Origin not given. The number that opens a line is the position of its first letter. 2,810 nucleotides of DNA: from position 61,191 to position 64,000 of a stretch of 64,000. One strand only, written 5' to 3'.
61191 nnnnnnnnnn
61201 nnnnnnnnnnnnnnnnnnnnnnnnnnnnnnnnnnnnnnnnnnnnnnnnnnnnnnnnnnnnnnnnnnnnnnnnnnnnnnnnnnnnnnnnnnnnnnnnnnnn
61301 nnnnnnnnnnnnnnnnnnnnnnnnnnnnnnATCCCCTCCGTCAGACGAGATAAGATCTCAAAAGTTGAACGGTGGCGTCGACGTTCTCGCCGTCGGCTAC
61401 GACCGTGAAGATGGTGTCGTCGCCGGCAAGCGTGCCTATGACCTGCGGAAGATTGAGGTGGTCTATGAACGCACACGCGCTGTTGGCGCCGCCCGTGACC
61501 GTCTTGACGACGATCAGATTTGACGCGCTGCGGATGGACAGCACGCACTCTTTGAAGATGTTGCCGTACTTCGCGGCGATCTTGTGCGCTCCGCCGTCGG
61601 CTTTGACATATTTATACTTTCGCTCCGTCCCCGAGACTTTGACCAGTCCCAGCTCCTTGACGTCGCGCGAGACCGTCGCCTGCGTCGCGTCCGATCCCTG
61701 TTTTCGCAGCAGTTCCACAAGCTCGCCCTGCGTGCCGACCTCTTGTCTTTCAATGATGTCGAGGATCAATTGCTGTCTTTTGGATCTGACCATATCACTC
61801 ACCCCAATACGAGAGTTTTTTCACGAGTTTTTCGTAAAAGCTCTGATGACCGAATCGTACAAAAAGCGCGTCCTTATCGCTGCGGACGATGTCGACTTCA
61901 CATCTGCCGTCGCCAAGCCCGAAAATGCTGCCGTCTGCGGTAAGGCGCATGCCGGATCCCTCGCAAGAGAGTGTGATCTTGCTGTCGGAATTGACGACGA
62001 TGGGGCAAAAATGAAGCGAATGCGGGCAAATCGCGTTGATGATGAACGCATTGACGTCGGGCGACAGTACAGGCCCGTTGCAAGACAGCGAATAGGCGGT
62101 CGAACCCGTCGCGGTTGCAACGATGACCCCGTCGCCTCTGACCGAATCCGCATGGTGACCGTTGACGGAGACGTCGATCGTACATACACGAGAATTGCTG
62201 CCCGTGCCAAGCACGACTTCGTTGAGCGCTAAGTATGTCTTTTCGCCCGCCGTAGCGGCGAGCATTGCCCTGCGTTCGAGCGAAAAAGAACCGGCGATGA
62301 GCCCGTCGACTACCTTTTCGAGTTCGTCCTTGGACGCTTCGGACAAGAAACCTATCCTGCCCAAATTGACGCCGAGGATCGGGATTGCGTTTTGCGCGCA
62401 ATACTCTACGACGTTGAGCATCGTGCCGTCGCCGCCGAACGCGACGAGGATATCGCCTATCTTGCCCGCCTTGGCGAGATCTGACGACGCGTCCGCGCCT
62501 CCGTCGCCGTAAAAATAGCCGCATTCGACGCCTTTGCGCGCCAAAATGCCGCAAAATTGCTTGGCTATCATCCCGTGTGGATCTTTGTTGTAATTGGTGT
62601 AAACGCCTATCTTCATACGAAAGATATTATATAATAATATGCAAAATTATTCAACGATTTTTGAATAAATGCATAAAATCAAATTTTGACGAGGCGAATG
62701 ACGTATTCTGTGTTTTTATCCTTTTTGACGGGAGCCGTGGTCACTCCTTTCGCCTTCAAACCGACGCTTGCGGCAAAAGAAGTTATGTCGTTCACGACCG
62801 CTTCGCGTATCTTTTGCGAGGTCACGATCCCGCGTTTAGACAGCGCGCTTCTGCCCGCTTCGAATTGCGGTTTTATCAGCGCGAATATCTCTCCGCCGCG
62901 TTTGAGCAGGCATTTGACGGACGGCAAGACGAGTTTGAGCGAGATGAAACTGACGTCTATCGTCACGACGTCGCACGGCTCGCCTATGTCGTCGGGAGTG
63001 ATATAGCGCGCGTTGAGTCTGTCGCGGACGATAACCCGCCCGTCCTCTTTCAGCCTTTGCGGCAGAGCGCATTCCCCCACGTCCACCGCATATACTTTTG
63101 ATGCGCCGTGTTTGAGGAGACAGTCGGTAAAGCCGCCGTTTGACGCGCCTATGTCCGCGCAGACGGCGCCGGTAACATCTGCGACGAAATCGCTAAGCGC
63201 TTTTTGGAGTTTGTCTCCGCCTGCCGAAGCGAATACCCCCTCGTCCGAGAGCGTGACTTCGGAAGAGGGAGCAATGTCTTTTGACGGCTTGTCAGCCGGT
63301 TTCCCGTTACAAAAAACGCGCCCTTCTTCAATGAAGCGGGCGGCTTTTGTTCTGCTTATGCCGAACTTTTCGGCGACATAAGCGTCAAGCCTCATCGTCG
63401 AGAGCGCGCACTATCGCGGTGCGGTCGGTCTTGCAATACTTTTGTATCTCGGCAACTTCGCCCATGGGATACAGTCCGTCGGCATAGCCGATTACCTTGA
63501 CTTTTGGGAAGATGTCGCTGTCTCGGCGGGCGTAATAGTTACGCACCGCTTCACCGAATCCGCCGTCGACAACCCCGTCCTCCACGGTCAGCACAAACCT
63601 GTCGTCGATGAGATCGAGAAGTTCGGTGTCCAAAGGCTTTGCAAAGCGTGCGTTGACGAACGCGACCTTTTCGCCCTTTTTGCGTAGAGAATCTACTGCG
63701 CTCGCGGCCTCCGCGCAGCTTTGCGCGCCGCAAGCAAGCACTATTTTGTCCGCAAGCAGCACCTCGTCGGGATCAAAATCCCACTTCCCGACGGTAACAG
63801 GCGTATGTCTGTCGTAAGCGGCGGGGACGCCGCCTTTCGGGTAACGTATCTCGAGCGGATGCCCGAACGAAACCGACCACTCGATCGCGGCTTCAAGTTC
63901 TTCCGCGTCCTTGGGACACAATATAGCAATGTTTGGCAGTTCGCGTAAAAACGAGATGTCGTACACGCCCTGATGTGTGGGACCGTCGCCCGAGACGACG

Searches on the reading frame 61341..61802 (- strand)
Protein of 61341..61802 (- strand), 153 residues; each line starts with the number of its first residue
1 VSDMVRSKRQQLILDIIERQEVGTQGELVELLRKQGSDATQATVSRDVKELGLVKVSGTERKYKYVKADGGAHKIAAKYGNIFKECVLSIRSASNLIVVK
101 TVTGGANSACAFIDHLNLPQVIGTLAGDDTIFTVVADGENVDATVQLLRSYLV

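Call 59: search_protein_families(library=pfam, proteins=[window:61341-61802:-], max_evalue=1)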
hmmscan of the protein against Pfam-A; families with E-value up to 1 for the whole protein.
window:61341-61802:- (153 aa): 3 families
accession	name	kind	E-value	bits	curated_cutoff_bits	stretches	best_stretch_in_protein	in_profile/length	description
PF02863.23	Arg_repressor_C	-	5.3e-23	81.1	25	1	83-149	1-67/68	Arginine repressor, C-terminal domain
PF01316.27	Arg_repressor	-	6.6e-23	80.7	27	1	4-66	1-63/70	Arginine repressor, DNA binding domain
PF21035.3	CCDC138_C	-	0.26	10.9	26.6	1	37-105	78-146/291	Coiled-coil domain-containing protein 138, C-terminal domain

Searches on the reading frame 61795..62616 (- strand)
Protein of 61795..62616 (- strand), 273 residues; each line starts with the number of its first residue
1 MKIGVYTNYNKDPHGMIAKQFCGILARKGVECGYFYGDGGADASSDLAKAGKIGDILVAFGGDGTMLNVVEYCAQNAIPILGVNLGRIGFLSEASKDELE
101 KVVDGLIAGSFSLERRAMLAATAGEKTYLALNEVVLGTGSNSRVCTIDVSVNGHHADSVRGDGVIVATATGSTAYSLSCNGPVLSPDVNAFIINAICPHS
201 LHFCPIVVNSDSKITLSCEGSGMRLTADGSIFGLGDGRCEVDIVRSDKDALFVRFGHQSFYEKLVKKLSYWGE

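Call 33: search_protein_families(library=pfam, proteins=[window:61795-62616:-], max_evalue=0.00001)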
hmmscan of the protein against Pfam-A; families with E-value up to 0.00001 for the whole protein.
window:61795-62616:- (273 aa): 2 families
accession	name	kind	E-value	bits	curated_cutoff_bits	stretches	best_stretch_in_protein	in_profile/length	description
PF20143.4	NAD_kinase_C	-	1.2e-29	103.1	23.7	1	131-254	1-125/126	ATP-NAD kinase C-terminal domain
PF01513.26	NAD_kinase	-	2.5e-15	57.4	25.5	1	55-110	74-129/130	ATP-NAD kinase N-terminal domain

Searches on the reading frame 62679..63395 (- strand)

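Call 33: search_protein_families(library=pfam, proteins=[window:62679-63395:-], max_evalue=0.00001)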
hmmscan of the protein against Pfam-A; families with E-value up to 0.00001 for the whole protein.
window:62679-63395:- (238 aa): 2 families
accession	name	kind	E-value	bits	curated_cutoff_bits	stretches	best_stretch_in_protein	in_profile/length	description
PF01728.25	FtsJ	-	1.5e-31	110.1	24.1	1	57-232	3-176/181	FtsJ-like methyltransferase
PF01479.30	S4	-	1.8e-11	44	22.8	1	1-46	1-47/48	S4 domain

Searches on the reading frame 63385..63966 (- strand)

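Call 33: search_protein_families(library=pfam, proteins=[window:63385-63966:-], max_evalue=0.00001)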
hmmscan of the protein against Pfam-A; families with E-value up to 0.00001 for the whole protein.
window:63385-63966:- (193 aa): 1 family
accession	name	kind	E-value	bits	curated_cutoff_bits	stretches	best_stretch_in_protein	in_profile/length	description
PF02780.25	Transketolase_C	-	3.1e-11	43.7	25.9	1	74-147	11-86/124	Transketolase, C-terminal domain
